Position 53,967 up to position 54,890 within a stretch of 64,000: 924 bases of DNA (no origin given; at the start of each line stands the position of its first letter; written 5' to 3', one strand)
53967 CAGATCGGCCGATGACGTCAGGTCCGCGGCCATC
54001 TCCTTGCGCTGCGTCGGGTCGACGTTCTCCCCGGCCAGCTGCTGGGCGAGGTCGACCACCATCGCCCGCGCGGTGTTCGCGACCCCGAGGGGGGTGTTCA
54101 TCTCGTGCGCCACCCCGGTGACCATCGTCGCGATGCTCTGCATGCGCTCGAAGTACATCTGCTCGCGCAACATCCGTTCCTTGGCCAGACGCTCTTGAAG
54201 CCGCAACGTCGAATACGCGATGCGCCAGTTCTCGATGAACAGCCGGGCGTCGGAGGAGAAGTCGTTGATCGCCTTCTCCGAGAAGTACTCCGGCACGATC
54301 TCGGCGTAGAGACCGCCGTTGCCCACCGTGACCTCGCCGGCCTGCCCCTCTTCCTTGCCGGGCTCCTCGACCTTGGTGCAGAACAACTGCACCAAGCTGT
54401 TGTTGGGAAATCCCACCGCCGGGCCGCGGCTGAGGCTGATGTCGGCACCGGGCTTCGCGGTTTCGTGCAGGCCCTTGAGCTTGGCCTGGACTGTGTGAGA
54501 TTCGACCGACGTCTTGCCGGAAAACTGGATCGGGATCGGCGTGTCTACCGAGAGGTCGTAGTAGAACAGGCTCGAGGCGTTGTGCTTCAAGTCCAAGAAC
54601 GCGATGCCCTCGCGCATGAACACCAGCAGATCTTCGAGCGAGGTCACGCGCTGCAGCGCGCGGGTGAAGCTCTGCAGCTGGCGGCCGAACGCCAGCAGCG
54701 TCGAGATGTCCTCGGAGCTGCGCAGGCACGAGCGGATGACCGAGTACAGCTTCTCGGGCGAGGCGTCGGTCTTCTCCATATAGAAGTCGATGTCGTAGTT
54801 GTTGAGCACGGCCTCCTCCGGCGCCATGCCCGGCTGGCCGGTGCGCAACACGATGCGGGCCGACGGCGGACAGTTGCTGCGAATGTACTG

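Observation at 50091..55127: Operon of three N-terminal-REC proteins: hybrid kinase, kinase-less paralog sharing an unknown ~200-aa domain, and a REC-PP2C phosphatase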

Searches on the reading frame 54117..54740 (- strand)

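Call 29: search_protein_families(library=pfam, proteins=[window:54117-54740:-], max_evalue=10)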
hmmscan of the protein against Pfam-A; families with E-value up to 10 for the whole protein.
window:54117-54740:- (208 aa): 1 family
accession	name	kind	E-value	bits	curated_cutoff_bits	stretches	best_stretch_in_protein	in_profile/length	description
PF17326.7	DUF5365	-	0.042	14.7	26.3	1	144-176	22-54/116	Family of unknown function (DUF5365)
